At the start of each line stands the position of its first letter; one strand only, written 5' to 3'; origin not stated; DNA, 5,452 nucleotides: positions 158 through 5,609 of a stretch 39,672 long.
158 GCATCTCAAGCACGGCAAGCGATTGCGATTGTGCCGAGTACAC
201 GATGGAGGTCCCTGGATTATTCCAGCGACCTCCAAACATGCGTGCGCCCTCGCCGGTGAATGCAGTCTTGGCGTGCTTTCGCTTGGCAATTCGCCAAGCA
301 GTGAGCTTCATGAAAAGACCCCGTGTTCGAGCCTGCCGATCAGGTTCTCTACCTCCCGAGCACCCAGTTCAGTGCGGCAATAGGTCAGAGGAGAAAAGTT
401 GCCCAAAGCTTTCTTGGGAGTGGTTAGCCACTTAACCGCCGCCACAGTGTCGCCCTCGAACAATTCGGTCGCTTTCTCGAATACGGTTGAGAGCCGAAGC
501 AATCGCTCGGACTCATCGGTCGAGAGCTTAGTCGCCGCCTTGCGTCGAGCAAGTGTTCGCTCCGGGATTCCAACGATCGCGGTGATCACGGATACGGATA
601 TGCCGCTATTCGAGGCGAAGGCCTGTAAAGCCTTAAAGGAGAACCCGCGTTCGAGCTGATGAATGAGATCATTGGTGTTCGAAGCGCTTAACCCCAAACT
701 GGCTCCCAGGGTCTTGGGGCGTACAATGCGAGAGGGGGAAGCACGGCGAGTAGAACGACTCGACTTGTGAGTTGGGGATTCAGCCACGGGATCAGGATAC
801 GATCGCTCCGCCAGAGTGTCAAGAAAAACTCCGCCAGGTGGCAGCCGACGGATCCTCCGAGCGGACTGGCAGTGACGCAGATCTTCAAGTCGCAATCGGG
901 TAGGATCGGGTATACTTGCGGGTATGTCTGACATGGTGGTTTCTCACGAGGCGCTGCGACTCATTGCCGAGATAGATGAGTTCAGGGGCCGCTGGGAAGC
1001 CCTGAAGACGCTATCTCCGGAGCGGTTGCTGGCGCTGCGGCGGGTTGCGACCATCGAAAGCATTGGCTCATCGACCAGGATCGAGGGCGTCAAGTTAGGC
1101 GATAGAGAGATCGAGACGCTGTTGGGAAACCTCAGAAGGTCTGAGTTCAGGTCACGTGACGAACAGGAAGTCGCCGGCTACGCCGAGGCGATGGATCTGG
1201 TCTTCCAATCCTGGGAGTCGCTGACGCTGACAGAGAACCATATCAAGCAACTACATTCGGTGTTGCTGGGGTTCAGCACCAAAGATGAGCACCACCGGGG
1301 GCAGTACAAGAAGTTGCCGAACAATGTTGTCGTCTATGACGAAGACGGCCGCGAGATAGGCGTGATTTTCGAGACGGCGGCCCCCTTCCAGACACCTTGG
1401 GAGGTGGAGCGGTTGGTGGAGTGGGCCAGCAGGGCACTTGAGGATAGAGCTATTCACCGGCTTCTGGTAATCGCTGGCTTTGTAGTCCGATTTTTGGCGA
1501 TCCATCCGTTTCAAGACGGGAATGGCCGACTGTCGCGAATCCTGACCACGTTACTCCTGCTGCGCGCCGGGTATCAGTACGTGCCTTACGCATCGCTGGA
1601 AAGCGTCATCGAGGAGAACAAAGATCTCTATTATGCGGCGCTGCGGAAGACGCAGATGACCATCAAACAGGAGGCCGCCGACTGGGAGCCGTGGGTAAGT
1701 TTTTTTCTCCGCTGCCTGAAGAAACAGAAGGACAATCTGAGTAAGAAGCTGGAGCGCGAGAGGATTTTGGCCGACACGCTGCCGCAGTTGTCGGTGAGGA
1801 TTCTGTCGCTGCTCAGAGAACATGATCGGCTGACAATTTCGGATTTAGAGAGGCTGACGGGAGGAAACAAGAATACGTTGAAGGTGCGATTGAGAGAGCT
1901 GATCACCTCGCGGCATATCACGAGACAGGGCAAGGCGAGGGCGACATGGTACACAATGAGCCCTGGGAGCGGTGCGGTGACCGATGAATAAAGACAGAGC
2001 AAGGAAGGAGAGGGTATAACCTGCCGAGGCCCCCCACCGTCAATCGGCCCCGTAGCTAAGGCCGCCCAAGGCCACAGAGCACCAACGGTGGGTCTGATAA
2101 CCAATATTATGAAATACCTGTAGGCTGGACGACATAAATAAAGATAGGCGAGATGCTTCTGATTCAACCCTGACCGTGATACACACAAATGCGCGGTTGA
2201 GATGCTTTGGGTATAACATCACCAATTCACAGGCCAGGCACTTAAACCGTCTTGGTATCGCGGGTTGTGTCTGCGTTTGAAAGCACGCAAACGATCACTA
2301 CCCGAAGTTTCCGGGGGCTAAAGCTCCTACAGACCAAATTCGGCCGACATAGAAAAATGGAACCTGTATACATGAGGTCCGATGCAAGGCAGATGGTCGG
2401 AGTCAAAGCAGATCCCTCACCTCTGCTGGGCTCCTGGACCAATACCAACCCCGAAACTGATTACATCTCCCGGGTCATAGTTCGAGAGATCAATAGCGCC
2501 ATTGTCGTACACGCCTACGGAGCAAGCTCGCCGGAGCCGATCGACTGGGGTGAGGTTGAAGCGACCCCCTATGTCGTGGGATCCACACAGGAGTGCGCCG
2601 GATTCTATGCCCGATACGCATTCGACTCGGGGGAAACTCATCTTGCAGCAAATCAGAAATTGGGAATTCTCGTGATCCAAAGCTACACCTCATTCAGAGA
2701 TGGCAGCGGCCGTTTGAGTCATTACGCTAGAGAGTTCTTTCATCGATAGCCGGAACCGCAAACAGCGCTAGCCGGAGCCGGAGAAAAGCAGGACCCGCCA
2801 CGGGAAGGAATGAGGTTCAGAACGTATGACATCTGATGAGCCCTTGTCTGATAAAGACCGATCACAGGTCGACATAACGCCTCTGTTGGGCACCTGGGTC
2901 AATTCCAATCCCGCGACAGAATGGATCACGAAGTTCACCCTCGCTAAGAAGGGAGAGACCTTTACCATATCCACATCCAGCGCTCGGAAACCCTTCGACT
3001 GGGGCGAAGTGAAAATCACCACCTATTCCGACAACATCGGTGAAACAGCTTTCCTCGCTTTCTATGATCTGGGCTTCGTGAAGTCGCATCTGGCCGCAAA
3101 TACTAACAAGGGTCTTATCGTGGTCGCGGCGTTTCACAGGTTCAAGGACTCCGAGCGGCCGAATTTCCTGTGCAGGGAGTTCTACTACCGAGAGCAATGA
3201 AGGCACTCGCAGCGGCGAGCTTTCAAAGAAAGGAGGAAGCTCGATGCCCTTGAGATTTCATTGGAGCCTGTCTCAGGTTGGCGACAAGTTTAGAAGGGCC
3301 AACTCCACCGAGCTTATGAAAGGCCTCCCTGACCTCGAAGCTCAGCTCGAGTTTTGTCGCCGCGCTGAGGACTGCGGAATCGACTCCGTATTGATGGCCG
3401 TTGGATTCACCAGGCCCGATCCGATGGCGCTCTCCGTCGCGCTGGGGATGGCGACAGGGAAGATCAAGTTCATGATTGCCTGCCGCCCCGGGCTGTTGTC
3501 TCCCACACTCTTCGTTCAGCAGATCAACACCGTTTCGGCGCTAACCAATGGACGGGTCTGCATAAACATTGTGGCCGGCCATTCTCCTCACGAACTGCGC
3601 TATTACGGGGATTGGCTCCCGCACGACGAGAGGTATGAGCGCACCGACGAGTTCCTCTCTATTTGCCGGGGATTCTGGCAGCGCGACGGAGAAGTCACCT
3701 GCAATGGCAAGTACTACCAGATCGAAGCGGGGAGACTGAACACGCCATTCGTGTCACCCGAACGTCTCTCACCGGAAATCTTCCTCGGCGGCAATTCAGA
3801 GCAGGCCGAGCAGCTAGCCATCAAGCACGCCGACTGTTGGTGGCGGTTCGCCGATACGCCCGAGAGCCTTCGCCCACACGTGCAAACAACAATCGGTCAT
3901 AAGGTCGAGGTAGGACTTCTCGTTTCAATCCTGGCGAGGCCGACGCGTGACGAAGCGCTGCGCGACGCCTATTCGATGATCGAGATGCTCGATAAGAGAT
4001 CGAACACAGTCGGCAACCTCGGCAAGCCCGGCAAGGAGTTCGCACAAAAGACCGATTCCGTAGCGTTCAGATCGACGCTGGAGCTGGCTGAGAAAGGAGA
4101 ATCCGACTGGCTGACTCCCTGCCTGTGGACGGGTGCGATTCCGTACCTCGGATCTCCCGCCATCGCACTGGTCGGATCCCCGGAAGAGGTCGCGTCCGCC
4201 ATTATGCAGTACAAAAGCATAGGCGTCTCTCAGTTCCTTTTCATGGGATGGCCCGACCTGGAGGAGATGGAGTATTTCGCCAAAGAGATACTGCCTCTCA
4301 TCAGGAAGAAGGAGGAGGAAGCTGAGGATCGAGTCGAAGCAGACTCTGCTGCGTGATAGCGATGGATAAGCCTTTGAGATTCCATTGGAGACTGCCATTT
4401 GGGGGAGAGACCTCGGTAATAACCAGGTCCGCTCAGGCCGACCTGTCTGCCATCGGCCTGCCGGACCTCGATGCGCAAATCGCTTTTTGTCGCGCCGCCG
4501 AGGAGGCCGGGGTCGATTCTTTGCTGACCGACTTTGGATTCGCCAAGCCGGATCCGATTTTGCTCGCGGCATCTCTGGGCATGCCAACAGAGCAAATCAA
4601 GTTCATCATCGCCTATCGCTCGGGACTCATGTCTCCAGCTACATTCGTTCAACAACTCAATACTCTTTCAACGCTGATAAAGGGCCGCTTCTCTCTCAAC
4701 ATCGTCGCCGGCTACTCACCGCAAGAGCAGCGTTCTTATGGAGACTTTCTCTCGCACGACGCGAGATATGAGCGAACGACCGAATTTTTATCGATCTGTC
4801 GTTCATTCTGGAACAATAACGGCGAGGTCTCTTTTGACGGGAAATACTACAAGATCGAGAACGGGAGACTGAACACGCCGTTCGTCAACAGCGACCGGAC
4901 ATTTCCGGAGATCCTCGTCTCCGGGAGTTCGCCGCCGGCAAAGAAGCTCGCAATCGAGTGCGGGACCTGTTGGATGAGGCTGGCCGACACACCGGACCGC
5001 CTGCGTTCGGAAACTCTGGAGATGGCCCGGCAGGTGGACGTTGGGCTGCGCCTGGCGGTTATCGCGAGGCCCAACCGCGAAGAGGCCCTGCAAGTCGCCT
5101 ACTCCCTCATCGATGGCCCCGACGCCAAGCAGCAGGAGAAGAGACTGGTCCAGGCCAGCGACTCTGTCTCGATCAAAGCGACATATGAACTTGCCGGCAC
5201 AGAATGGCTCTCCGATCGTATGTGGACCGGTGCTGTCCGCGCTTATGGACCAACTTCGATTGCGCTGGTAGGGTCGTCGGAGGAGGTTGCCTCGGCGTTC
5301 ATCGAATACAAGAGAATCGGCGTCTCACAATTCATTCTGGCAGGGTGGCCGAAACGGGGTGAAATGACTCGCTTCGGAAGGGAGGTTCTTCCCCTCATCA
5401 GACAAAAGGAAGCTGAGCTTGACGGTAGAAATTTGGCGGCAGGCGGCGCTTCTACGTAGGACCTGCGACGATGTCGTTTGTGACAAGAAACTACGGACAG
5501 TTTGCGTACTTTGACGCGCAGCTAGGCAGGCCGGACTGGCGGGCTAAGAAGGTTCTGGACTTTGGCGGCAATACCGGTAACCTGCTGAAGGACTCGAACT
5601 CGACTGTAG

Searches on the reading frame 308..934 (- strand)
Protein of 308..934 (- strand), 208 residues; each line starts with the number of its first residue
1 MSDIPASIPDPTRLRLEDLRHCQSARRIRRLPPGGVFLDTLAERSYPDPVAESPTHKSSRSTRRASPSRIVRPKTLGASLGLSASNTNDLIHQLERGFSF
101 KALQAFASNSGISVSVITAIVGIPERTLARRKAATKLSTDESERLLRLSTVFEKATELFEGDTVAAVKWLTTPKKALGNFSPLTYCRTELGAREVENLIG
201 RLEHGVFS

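Call 12: search_protein_families(library=pfam, proteins=[window:308-934:-], max_evalue=0.001)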
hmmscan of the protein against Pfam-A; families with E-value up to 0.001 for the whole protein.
window:308-934:- (208 aa): 2 families
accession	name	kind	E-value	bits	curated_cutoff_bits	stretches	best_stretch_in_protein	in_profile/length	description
PF09722.15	Xre_MbcA_ParS_C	-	4e-15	56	24.5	1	155-205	2-51/51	Antitoxin Xre/MbcA/ParS C-terminal toxin-binding domain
PF20432.4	Xre-like-HTH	-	3.5e-14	53.3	25.8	1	89-148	1-61/63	Antitoxin Xre-like helix-turn-helix domain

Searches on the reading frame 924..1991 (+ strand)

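Call 12: search_protein_families(library=pfam, proteins=[window:924-1991:+], max_evalue=0.001)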
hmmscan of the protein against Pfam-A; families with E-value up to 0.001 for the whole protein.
window:924-1991:+ (355 aa): 2 families
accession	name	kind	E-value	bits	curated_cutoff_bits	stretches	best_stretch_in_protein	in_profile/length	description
PF02661.23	Fic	-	1.6e-14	54.9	24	1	102-212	2-93/93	Fic/DOC family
PF06163.17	DUF977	-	3.2e-05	24.5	22.1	1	289-337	13-61/134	Bacterial protein of unknown function (DUF977)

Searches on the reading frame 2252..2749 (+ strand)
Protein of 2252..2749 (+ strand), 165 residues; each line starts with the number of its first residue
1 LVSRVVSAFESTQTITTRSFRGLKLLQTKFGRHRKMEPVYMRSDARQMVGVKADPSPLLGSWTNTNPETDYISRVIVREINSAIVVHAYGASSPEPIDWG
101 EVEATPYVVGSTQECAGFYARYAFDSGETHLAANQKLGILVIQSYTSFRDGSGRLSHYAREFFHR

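Call 12: search_protein_families(library=pfam, proteins=[window:2252-2749:+], max_evalue=0.001)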
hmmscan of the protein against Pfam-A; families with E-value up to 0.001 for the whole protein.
window:2252-2749:+ (165 aa): 0 families

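Call 13: search_protein_families(library=ncbifam, proteins=[window:2252-2749:+], max_evalue=0.001)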
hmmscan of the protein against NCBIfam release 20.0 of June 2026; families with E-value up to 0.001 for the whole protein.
window:2252-2749:+ (165 aa): 0 families

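Call 47: search_protein_families(library=pfam, proteins=[window:2252-2749:+], max_evalue=5)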
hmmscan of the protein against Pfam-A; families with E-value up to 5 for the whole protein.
window:2252-2749:+ (165 aa): 0 families

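Call 61: search_solved_structures(query=window:2252-2749:+, max_evalue=1)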
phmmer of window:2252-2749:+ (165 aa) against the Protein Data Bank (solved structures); distinct sequences matched with E-value up to 1: 0.

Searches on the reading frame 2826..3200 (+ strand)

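Call 12: search_protein_families(library=pfam, proteins=[window:2826-3200:+], max_evalue=0.001)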
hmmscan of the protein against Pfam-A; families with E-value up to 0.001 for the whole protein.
window:2826-3200:+ (124 aa): 0 families

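Call 13: search_protein_families(library=ncbifam, proteins=[window:2826-3200:+], max_evalue=0.001)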
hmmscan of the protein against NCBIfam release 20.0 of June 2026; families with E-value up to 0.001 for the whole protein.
window:2826-3200:+ (124 aa): 0 families

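Call 47: search_protein_families(library=pfam, proteins=[window:2826-3200:+], max_evalue=5)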
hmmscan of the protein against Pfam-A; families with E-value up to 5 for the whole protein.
window:2826-3200:+ (124 aa): 1 family
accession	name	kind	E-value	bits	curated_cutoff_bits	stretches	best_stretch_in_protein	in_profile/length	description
PF03970.18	Herpes_UL37_1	-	0.21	11.2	25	1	1-88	117-202/267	Herpesvirus UL37 tegument protein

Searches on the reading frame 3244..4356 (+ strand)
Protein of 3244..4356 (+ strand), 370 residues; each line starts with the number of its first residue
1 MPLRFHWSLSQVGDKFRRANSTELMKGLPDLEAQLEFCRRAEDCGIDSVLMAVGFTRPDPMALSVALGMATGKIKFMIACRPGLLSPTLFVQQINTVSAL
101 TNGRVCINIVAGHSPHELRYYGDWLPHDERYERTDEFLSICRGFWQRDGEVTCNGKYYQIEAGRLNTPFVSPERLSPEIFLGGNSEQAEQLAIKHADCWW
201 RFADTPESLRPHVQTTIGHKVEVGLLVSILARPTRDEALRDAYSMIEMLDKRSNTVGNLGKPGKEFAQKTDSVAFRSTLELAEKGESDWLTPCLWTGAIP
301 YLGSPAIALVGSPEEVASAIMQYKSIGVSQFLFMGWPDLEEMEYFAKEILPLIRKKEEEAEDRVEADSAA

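Call 12: search_protein_families(library=pfam, proteins=[window:3244-4356:+], max_evalue=0.001)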
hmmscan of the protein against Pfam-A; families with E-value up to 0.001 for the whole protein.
window:3244-4356:+ (370 aa): 1 family
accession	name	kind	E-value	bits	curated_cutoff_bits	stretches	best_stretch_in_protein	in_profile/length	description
PF00296.26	Bac_luciferase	-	8.9e-46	157.1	27.9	1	18-329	16-313/314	Luciferase-like monooxygenase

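Call 13: search_protein_families(library=ncbifam, proteins=[window:3244-4356:+], max_evalue=0.001)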
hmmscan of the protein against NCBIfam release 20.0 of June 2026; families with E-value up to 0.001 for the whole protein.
window:3244-4356:+ (370 aa): 16 families
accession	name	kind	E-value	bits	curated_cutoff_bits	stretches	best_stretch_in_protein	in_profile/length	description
NF001939.1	PRK00719.1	subfamily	3.1e-54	184.2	510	1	39-362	34-355/373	alkanesulfonate monooxygenase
TIGR03565.1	alk_sulf_monoox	equivalog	4.4e-53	180.5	518.2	1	30-353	25-346/346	FMNH2-dependent alkanesulfonate monooxygenase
TIGR04021.1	LLM_DMSO2_sfnG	equivalog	1.5e-42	146.2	382.95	1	31-357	27-349/350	dimethylsulfone monooxygenase SfnG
TIGR03860.1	FMN_nitrolo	subfamily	1.2e-21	77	279.7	1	53-146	66-161/422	NtaA/DmoA family FMN-dependent monooxygenase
TIGR03560.1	F420_Rv1855c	subfamily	5.3e-15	55.8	231.4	1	67-215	59-207/227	TIGR03560 family F420-dependent LLM class oxidoreductase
TIGR03619.1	F420_Rv2161c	subfamily_domain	1.1e-14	54.6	166.9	1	59-214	45-196/247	TIGR03619 family F420-dependent LLM class oxidoreductase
TIGR03621.1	F420_MSMEG_2516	subfamily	1.1e-14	54.3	213.15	1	32-197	14-171/295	TIGR03621 family F420-dependent LLM class oxidoreductase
TIGR03612.1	RutA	equivalog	7.5e-13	48.7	498.3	1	62-213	69-221/355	pyrimidine utilization protein A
TIGR03557.1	F420_G6P_family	subfamily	3.3e-10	39.6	210.4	1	67-274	56-258/316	TIGR03557 family F420-dependent LLM class oxidoreductase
TIGR03559.1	F420_Rv3520c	subfamily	6e-10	38.7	335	1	34-203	15-190/325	LLM class F420-dependent oxidoreductase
TIGR03564.1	F420_MSMEG_4879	subfamily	7.9e-09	35.5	234.25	1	38-217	5-178/265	TIGR03564 family F420-dependent LLM class oxidoreductase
TIGR04465.1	ArgArg_F420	equivalog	5.6e-06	25.7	470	1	67-202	103-235/364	F420-dependent hydroxymycolic acid dehydrogenase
TIGR03554.1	F420_G6P_DH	equivalog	2.1e-05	23.7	420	1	85-162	79-157/331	glucose-6-phosphate dehydrogenase (coenzyme-F420)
NF002619.0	PRK02271.1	equivalog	2.9e-05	23.5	276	1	35-207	17-182/329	5,10-methylenetetrahydromethanopterin reductase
TIGR03885.1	flavin_revert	hypoth_equivalog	3.4e-05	23.2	398.7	1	68-270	56-255/315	TIGR03885 family FMN-dependent LLM class oxidoreductase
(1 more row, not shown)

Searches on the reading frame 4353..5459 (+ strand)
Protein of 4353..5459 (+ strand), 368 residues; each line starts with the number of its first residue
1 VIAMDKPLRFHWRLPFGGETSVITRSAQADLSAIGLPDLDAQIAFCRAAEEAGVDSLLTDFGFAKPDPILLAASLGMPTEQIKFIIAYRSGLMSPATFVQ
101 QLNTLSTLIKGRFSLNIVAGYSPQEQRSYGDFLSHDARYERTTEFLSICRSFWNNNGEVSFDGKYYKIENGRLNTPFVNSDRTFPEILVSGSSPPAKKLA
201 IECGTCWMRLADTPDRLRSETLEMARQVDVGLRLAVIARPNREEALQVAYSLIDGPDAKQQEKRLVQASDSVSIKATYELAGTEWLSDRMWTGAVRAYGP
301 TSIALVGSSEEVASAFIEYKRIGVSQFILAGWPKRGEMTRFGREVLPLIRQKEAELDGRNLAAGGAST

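Call 12: search_protein_families(library=pfam, proteins=[window:4353-5459:+], max_evalue=0.001)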
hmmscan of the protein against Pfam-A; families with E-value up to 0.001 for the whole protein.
window:4353-5459:+ (368 aa): 1 family
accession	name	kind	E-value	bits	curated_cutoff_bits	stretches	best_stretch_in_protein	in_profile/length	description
PF00296.26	Bac_luciferase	-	9.8e-43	147.1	27.9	1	29-325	13-313/314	Luciferase-like monooxygenase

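Call 13: search_protein_families(library=ncbifam, proteins=[window:4353-5459:+], max_evalue=0.001)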
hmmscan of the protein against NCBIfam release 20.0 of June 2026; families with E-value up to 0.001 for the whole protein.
window:4353-5459:+ (368 aa): 13 families
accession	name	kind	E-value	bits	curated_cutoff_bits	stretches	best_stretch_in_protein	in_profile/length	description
TIGR03565.1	alk_sulf_monoox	equivalog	3.4e-49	167.7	518.2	1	10-349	2-346/346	FMNH2-dependent alkanesulfonate monooxygenase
NF001939.1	PRK00719.1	subfamily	1.7e-48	165.3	510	1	42-354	31-351/373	alkanesulfonate monooxygenase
TIGR04021.1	LLM_DMSO2_sfnG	equivalog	8.3e-35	120.8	382.95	1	40-354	28-350/350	dimethylsulfone monooxygenase SfnG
TIGR03860.1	FMN_nitrolo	subfamily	7.2e-19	67.9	279.7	1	63-154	68-161/422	NtaA/DmoA family FMN-dependent monooxygenase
TIGR03619.1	F420_Rv2161c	subfamily_domain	3.7e-13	49.6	166.9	1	92-228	71-202/247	TIGR03619 family F420-dependent LLM class oxidoreductase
TIGR03560.1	F420_Rv1855c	subfamily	1.5e-12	47.8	231.4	1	92-193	77-176/227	TIGR03560 family F420-dependent LLM class oxidoreductase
TIGR03612.1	RutA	equivalog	1.3e-11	44.7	498.3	1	70-351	69-351/355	pyrimidine utilization protein A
TIGR04465.1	ArgArg_F420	equivalog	1.4e-10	40.8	470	1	72-212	100-237/364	F420-dependent hydroxymycolic acid dehydrogenase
TIGR03621.1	F420_MSMEG_2516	subfamily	6.9e-10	38.5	213.15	1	43-192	17-158/295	TIGR03621 family F420-dependent LLM class oxidoreductase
TIGR03557.1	F420_G6P_family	subfamily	2.5e-09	36.7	210.4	1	94-247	77-225/316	TIGR03557 family F420-dependent LLM class oxidoreductase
TIGR03564.1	F420_MSMEG_4879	subfamily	1.9e-07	31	234.25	1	45-202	4-155/265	TIGR03564 family F420-dependent LLM class oxidoreductase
TIGR03559.1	F420_Rv3520c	subfamily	5.2e-07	29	335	1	46-168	19-139/325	LLM class F420-dependent oxidoreductase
TIGR04024.1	F420_NP1902A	hypoth_equivalog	1.6e-06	27.1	345.4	1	37-233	12-202/330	TIGR04024 family LLM class F420-dependent oxidoreductase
